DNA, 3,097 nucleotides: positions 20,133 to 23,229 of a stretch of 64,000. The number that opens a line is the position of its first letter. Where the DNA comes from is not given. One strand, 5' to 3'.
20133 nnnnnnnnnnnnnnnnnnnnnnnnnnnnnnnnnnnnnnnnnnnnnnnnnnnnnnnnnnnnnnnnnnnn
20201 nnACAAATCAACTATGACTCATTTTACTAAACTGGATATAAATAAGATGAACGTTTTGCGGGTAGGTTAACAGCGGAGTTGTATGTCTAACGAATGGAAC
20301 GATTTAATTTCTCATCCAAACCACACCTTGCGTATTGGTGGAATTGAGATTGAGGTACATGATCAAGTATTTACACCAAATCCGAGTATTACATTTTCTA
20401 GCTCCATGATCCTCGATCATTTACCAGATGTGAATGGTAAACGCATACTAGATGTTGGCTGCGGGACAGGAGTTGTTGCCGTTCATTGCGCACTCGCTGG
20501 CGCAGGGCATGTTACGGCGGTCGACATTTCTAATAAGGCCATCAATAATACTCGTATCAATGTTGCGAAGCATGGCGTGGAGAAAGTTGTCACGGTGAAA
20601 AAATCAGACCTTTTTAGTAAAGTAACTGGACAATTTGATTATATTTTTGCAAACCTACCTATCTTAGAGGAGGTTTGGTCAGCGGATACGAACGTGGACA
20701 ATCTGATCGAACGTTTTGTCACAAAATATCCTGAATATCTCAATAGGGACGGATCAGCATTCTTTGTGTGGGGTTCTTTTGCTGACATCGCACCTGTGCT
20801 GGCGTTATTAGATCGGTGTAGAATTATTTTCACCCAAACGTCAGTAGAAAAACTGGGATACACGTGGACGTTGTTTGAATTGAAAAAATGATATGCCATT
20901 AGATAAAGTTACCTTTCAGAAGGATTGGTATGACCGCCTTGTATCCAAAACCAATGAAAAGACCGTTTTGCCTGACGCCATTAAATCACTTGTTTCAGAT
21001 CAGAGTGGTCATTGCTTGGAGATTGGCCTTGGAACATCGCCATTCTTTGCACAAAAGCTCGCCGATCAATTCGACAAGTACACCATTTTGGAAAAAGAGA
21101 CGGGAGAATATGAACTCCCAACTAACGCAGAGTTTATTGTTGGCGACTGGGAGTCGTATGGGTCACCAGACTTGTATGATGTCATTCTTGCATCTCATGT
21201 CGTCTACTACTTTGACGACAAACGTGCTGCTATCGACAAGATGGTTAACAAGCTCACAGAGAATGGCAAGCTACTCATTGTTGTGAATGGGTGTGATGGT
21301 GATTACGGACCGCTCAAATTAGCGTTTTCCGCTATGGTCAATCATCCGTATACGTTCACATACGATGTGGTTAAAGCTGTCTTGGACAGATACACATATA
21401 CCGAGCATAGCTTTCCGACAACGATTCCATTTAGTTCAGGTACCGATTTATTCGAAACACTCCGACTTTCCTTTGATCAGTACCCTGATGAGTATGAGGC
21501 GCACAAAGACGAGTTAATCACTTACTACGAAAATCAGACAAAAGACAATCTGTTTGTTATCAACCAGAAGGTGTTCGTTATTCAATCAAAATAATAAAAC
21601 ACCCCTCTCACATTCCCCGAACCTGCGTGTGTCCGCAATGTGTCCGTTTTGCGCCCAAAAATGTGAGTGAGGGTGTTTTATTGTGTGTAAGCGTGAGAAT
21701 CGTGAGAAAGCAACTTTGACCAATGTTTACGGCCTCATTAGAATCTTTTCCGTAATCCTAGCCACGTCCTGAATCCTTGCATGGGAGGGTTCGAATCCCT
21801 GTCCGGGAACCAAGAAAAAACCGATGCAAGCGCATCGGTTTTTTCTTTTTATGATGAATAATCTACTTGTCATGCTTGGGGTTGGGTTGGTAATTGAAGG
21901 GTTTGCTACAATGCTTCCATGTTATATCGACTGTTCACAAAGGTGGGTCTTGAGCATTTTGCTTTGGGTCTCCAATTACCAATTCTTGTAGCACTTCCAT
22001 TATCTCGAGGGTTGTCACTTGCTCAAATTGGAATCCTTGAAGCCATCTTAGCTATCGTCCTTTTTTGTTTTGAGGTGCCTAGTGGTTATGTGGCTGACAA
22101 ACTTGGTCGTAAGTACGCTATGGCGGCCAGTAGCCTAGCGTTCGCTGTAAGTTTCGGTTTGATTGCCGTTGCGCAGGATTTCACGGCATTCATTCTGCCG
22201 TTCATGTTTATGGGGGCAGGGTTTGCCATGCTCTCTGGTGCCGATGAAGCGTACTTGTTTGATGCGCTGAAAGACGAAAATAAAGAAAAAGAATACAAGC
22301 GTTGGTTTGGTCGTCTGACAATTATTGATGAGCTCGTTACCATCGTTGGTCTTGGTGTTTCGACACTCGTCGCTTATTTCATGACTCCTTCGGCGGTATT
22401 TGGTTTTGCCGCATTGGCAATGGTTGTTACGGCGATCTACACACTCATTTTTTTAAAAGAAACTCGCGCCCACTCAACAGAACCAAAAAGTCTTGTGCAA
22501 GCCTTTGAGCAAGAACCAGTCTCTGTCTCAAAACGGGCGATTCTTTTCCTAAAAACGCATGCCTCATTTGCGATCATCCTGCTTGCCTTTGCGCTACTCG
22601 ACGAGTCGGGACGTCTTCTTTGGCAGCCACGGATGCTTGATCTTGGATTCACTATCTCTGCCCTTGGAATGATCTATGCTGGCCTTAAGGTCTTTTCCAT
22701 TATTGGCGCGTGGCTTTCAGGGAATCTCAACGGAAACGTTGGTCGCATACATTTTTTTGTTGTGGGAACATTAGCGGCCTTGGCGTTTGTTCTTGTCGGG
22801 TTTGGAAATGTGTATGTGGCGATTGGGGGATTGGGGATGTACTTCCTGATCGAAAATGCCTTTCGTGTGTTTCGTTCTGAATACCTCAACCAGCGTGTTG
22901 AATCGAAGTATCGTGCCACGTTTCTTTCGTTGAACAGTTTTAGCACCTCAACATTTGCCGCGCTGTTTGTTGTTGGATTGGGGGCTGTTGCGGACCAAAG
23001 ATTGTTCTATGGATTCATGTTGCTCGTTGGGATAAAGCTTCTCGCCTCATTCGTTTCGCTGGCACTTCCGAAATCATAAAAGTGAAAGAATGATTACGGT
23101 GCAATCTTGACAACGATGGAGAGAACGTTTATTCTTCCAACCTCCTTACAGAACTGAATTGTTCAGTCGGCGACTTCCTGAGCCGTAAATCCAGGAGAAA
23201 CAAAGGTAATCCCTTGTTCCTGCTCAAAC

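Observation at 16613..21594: Island cargo operon: a 181-aa protein, then a 1013-aa all-helical protein with no catalytic motifs, then two different SAM-dependent methyltransferases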

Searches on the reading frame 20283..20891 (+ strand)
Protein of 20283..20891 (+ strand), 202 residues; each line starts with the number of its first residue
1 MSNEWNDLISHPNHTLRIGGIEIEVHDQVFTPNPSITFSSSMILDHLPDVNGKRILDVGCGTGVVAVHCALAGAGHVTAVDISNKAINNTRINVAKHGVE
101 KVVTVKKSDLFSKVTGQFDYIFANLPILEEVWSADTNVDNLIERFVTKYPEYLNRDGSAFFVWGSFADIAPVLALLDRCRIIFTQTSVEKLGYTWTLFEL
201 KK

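Call 5: search_protein_families(library=pfam, proteins=[window:20283-20891:+], max_evalue=0.1)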
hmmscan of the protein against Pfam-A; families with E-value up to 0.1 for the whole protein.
window:20283-20891:+ (202 aa): 31 families (the best 25 are shown)
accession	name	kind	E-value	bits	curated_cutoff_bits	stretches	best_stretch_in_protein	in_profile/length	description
PF05175.20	MTS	-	3.4e-23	82.6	23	1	26-174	7-151/170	Methyltransferase small domain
PF06325.19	PrmA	-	2.8e-13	50.5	22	1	50-125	160-234/296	Ribosomal protein L11 methyltransferase (PrmA)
PF13847.12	Methyltransf_31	-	8.6e-13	48.6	27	1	51-127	3-84/145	Methyltransferase domain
PF13649.12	Methyltransf_25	-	6.5e-12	46.4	27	1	55-135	1-81/97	Methyltransferase domain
PF08242.18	Methyltransf_12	-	3.8e-09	37.6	30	1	56-124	1-72/98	Methyltransferase domain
PF13489.12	Methyltransf_23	-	2.3e-08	34.4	27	1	49-123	20-87/164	Methyltransferase domain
PF08241.18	Methyltransf_11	-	7.6e-08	33.3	21.2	1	56-125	1-68/95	Methyltransferase domain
PF02353.26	CMAS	-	1.4e-07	31.6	27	1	42-137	53-141/273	Mycolic acid cyclopropane synthetase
PF03602.21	Cons_hypoth95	-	2.5e-07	31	24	1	49-127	39-123/182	Conserved hypothetical protein 95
PF01170.24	UPF0020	-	7.2e-06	26.3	22.3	1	52-162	29-165/197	RMKL-like, methyltransferase domain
PF08704.16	GCD14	-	8.8e-06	26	26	1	41-127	30-123/247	tRNA methyltransferase complex GCD14 subunit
PF12847.13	Methyltransf_18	-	1.5e-05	25.4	27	1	51-119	14-84/151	Methyltransferase domain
PF02384.22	N6_Mtase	-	5.7e-05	23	20.4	1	28-148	27-153/311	N-6 DNA Methylase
PF03848.20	TehB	-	6.1e-05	23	20.4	1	30-124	9-102/193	Tellurite resistance protein TehB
PF09445.16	Methyltransf_15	-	7.5e-05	22.8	22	1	53-116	2-64/165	RNA cap guanine-N2 methyltransferase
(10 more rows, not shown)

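Call 6: search_protein_families(library=padloc, proteins=[window:20283-20891:+], max_evalue=0.1)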
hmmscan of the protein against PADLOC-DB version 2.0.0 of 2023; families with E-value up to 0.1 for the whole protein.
window:20283-20891:+ (202 aa): 10 families
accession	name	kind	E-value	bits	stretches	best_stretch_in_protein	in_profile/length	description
PDLC04134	mad2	-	3.2e-24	83.6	1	40-165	280-398/492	mads_2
PDLC03719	oMTase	-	0.00037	17.6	1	43-129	41-124/387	orphan methyltransferase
PDLC03731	oMTase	-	0.00043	17.5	1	50-164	11-122/326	orphan methyltransferase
PDLC03222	MTase_II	-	0.001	15.7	1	27-109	133-213/602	Type II methyltransferase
PDLC03227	MTase_II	-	0.0018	15.2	1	25-82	26-79/494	Type II methyltransferase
PDLC00840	E1-E2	-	0.0054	13.8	1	50-121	211-282/458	E1-E2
PDLC00843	E1-E2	-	0.016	11.7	1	49-123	315-389/575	E1-E2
PDLC03378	MTase_II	-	0.028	11.7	1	54-122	4-72/344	Type II methyltransferase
PDLC02648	DrmMII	-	0.035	10.9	1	55-105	24-80/468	DrmMII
PDLC00836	E1-E2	-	0.049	10.2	1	48-118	337-407/602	E1-E2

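Call 7: search_protein_families(library=ncbifam, proteins=[window:20283-20891:+], max_evalue=0.1)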
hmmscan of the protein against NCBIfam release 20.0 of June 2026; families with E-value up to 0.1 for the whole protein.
window:20283-20891:+ (202 aa): 108 families (the best 25 are shown)
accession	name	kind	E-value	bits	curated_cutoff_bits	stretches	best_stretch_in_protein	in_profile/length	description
NF011529.0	PRK14968.1-3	equivalog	6.7e-29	100.7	162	1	16-189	3-182/198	putative methyltransferase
TIGR00536.1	hemK_fam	subfamily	1.2e-19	70.5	115.5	1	20-130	82-195/286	HemK family protein methyltransferase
TIGR03534.1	RF_mod_PrmC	equivalog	1.2e-18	67.5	199.1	1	19-129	56-168/253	peptide chain release factor N(5)-glutamine methyltransferase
TIGR00537.1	hemK_rel_arch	hypoth_equivalog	7.9e-18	64.8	87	1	42-178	10-155/179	HemK2/MTQ2 family protein methyltransferase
NF001785.0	PRK00517.2-2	equivalog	1.8e-16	60.1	188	1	49-125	143-219/282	50S ribosomal protein L11 methyltransferase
TIGR03533.1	L3_gln_methyl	equivalog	3.8e-16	59.3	229.7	1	19-130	88-202/284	50S ribosomal protein L3 N(5)-glutamine methyltransferase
NF007023.0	PRK09489.1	equivalog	1.8e-15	57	295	1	17-167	163-307/342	16S rRNA (guanine(1207)-N(2))-methyltransferase RsmC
TIGR02021.1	BchM-ChlM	equivalog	6.3e-15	55.2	158.9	1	42-123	43-124/218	magnesium protoporphyrin IX methyltransferase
TIGR00406.1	prmA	equivalog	2.8e-13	49.9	183.15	1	49-125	157-233/288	50S ribosomal protein L11 methyltransferase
NF043040.1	corrin_prot_MT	hypoth_equivalog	1.9e-12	47.1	180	1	49-125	40-118/216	corrinoid protein-associated methyltransferase CpaM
NF001556.0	PRK00377.1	equivalog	1.7e-11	44.3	238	1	45-123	34-117/198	cobalt-precorrin-6Y C(15)-methyltransferase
TIGR02469.1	CbiT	equivalog_domain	1.8e-11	44.4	78.3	1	43-108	11-77/124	precorrin-6Y C5,15-methyltransferase (decarboxylating) subunit CbiT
TIGR01983.1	UbiG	equivalog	4.3e-11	42.5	102.95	1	16-144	28-142/228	bifunctional 2-polyprenyl-6-hydroxyphenol methylase/3-demethylubiquinol 3-O-methyltransferase UbiG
NF011530.0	PRK14968.1-4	equivalog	4.2e-10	39.3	243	1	20-178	10-172/202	putative methyltransferase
NF001790.0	PRK00517.3-3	equivalog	7.9e-10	38.5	269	1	49-125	120-199/262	50S ribosomal protein L11 methyltransferase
NF011528.0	PRK14968.1-2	equivalog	9e-08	31.9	171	1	19-192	10-186/205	putative methyltransferase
NF011527.0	PRK14968.1-1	equivalog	4.7e-07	29.7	242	1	26-175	11-163/192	putative methyltransferase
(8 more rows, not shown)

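Call 9: search_solved_structures(query=window:20283-20891:+, max_evalue=0.001)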
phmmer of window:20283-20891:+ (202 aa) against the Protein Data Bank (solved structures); distinct sequences matched with E-value up to 0.001: 84 (the best 60 are shown).
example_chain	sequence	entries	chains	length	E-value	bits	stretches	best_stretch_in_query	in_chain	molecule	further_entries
2pjd_A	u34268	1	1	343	1.1e-10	44.8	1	19-167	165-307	Ribosomal RNA small subunit methyltransferase C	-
23ks_A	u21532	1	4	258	9.4e-09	38.5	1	47-127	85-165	Release factor glutamine methyltransferase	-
23lq_B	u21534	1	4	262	9.8e-09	38.4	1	47-127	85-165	Putative oxidase > apramycin biosynthesisN-methyltransferase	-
1sg9_A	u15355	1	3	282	4.5e-08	36.3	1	20-127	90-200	hemK protein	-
1nv8_A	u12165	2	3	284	4.5e-08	36.2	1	20-127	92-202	hemK protein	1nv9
1vq1_A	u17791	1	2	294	5e-08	36.1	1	20-127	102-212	N5-glutamine methyltransferase, HemK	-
3grz_A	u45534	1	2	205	5.2e-08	36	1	53-129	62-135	Ribosomal protein L11 methyltransferase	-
5u4t_A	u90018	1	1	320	7.2e-08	35.6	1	50-131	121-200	Putative gentamicin methyltransferase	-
5u18_A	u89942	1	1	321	7.2e-08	35.6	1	50-131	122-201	N-3'' methyltransferase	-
5u1i_A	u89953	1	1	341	8e-08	35.4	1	50-131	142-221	Putative gentamicin methyltransferase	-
5tyq_A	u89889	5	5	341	8e-08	35.4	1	50-131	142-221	Putative gentamicin methyltransferase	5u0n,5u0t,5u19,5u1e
5g02_A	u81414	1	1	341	2.3e-06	30.7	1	24-107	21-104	PROTEIN ARGININE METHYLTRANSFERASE 2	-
5fub_A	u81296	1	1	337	2.4e-06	30.6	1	24-107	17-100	PROTEIN ARGININE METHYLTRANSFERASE 2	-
8bva_A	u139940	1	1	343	2.9e-06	30.3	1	23-108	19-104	Protein arginine N-methyltransferase 2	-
8c1j_A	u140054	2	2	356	3.1e-06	30.3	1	23-108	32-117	Protein arginine N-methyltransferase 2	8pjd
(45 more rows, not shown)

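Call 10: search_protein_families(library=phrogs, proteins=[window:20283-20891:+], max_evalue=0.1)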
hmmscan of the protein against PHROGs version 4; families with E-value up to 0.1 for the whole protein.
window:20283-20891:+ (202 aa): 12 families
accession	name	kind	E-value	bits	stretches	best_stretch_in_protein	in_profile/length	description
phrog_23041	-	unknown function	5.4e-09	37.1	1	23-129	84-189/277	-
phrog_15516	-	other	2.1e-06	28.4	1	51-123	56-134/214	methyltransferase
phrog_4752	-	other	4.2e-06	27.2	1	41-125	42-129/241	tRNA methyltransferase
phrog_22502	-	other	4.4e-06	27.6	1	48-124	68-145/276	methyltransferase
phrog_13505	-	other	5.7e-06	26.7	1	31-124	93-189/392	methyltransferase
phrog_9906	-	unknown function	6.3e-06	26.8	1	40-125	94-177/272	-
phrog_27380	-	other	4.9e-05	24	1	43-151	84-184/285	methyltransferase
phrog_11787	-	other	0.00044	20.2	1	53-102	312-360/458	DNA methyltransferase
phrog_14544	-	unknown function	0.00057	19.9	1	42-84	113-155/323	-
phrog_2713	-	unknown function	0.0066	16.5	1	29-141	194-314/520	-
phrog_26699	-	other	0.025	14.3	1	50-103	219-274/396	DNA methyltransferase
phrog_6380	-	other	0.029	14.3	1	50-104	38-92/382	DNA methyltransferase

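Call 61: find_related_loci(query=window:20283-20891:+, collection=metagenome_contigs, flank=5000)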
Query window:20283-20891:+ (202 aa) in metagenome_contigs; peptide patterns used: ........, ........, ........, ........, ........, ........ (x = any residue, [..] = any of these).
518 stretches matched a pattern; 38 encode a relative of the query (tblastn E <= 1e-3); 38 distinct loci.
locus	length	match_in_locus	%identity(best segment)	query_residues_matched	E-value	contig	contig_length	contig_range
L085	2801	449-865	29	22-161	1e-13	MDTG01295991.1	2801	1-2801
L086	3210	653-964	33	50-162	6e-13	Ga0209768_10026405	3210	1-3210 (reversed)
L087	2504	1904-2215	33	50-162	9e-13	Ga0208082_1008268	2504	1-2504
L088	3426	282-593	33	50-162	1e-12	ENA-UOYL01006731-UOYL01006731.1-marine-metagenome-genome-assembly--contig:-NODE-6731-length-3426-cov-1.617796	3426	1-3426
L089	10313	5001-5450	29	29-161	2e-12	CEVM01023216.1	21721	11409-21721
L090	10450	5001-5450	28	29-161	2e-12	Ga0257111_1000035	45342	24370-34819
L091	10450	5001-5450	29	29-161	3e-12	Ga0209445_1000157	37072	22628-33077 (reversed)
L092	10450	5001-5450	28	29-161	3e-12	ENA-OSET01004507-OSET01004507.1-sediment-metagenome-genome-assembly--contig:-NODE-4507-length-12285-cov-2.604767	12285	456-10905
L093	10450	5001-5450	28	29-161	3e-12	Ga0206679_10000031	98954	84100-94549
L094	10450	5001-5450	28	29-161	3e-12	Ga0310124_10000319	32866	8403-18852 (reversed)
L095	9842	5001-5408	30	51-199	3e-12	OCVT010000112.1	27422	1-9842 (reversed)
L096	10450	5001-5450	28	29-161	4e-12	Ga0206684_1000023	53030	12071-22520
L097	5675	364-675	32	50-162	4e-12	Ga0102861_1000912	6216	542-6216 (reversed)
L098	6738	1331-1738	30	51-199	5e-12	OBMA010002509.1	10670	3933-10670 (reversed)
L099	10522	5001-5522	28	9-164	7e-12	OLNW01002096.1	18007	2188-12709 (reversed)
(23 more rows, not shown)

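Call 62: list_cluster_members(proteins=[P0001, P0121, window:20283-20891:+, window:20893-21594:+, window:12519-13667:-, window:10636-12186:+])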
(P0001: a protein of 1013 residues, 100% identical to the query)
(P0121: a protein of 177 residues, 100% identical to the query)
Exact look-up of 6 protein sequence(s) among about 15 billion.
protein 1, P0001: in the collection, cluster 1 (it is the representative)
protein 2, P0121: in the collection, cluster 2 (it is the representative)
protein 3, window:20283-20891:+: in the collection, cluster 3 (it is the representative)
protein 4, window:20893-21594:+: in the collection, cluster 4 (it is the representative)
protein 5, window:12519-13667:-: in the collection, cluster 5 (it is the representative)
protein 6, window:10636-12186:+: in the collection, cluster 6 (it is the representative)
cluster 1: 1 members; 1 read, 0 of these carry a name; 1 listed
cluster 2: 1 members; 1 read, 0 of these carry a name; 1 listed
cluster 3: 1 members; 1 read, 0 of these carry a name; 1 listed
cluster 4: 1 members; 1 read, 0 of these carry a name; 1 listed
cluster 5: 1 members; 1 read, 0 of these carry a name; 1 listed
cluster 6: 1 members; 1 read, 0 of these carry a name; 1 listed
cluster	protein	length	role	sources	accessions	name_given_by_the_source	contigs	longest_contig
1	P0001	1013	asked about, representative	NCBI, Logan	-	-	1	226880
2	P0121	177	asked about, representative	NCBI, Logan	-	-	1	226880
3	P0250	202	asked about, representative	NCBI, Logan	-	-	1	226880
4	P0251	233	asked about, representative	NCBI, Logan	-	-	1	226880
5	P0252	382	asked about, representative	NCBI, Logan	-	-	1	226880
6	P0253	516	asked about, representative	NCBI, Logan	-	-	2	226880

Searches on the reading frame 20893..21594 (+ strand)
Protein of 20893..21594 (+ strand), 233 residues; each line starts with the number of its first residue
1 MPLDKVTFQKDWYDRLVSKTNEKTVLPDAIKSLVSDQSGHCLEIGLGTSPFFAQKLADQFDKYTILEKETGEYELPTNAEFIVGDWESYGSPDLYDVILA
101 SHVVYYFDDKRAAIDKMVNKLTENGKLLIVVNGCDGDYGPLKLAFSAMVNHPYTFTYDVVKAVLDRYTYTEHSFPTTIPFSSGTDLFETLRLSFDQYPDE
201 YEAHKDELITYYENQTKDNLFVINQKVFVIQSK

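Call 5: search_protein_families(library=pfam, proteins=[window:20893-21594:+], max_evalue=0.1)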
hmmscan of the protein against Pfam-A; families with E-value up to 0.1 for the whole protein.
window:20893-21594:+ (233 aa): 5 families
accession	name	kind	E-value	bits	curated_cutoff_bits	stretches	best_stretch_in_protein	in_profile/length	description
PF13489.12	Methyltransf_23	-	6.8e-06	26.3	27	1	26-131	9-118/164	Methyltransferase domain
PF08241.18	Methyltransf_11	-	0.00014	22.9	21.2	1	56-129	14-95/95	Methyltransferase domain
PF13847.12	Methyltransf_31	-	0.00018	21.7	27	1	77-129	54-109/145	Methyltransferase domain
PF08242.18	Methyltransf_12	-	0.00047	21.3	30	1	79-127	51-98/98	Methyltransferase domain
PF09895.14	DUF2122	-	0.014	16.2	25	1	92-145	26-81/106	RecB-family nuclease (DUF2122)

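Call 6: search_protein_families(library=padloc, proteins=[window:20893-21594:+], max_evalue=0.1)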
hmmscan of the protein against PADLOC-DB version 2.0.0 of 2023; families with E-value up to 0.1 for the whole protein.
window:20893-21594:+ (233 aa): 1 family
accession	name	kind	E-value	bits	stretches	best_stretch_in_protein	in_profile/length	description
PDLC04134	mad2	-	9.1e-06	22.7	1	77-142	339-407/492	mads_2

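Call 7: search_protein_families(library=ncbifam, proteins=[window:20893-21594:+], max_evalue=0.1)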
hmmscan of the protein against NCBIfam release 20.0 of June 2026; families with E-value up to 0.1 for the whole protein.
window:20893-21594:+ (233 aa): 3 families
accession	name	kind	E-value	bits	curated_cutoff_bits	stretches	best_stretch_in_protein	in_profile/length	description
NF041650.1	nod_mtase_NodS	equivalog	4.4e-06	26.5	300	1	32-129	33-139/190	nodulation methyltransferase NodS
TIGR02072.1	BioC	equivalog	3.6e-05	23.7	184.95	1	9-146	16-148/244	malonyl-ACP O-methyltransferase BioC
NF002463.0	PRK01683.1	equivalog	0.071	12.7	297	0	74-129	74-128/258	trans-aconitate 2-methyltransferase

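Call 10: search_protein_families(library=phrogs, proteins=[window:20893-21594:+], max_evalue=0.1)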
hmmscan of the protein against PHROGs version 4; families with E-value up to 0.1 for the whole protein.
window:20893-21594:+ (233 aa): 2 families
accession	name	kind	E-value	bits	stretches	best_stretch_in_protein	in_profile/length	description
phrog_4752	-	other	0.0014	18.9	1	77-131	103-160/241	tRNA methyltransferase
phrog_18146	-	other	0.009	15.9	1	93-172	347-425/452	DNA methyltransferase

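Call 59: find_related_loci(query=window:20893-21594:+, collection=metagenome_contigs, flank=5000)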
Query window:20893-21594:+ (233 aa) in metagenome_contigs; peptide patterns used: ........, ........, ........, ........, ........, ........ (x = any residue, [..] = any of these).
42 stretches matched a pattern, but none encodes a relative of the query by tblastn (E <= 1e-3).

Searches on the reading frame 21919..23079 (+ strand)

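Call 5: search_protein_families(library=pfam, proteins=[window:21919-23079:+], max_evalue=0.1)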
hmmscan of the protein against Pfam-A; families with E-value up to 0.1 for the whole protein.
window:21919-23079:+ (386 aa): 1 family
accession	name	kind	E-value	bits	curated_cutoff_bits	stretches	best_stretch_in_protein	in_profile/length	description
PF07690.21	MFS_1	-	3.5e-19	69.4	33.4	1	13-296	9-291/347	Major Facilitator Superfamily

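Call 7: search_protein_families(library=ncbifam, proteins=[window:21919-23079:+], max_evalue=0.1)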
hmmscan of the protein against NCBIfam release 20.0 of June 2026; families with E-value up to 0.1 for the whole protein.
window:21919-23079:+ (386 aa): 12 families
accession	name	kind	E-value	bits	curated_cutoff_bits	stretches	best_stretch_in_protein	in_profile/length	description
NF040872.1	MFS_HP1165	exception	2.9e-14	53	700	1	17-327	20-318/385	HP1165 family MFS efflux transporter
NF012174.0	tet_MFS_A_B_C_D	equivalog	2.5e-10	39.8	475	1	9-295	11-293/382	Tet(A)/Tet(B)/Tet(C) family tetracycline efflux MFS transporter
TIGR00880.1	2_A_01_02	superfamily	5.1e-09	36.4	131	1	39-182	2-141/141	multidrug resistance protein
NF000043.1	tet_MFS_P_a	exception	5.8e-09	35.2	750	1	35-227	42-226/420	tetracycline efflux MFS transporter TetA(P)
NF007782.0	PRK10473.1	subfamily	9.8e-07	28.2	417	1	55-268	58-260/394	MdtL family multidrug efflux MFS transporter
TIGR00881.1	2A0104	subfamily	3.5e-06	26.3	407.75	1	31-187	26-179/379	phosphoglycerate transporter protein PgtP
NF007472.0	PRK10054.1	equivalog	1.1e-05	24.6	582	1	26-216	32-216/395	efflux MFS transporter YdeE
NF000049.1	tet_MFS_40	exception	2.1e-05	23.9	800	1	32-212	40-213/406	tetracycline efflux MFS transporter Tet(40)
TIGR00893.1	2A0114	subfamily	0.00045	19.3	395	1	31-290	25-296/399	D-galactonate transporter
TIGR00898.1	2A0119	subfamily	0.0006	18.7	550.75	1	55-174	146-258/506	cation transport protein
TIGR00895.1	2A0115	subfamily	0.0041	16.1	418.55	1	15-102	35-119/398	aromatic acid/H+ symport family MFS transporter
NF047829.1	epilancin_ElxI1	equivalog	0.09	12.8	45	0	34-61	41-68/72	epilancin biosynthesis-related protein ElxI1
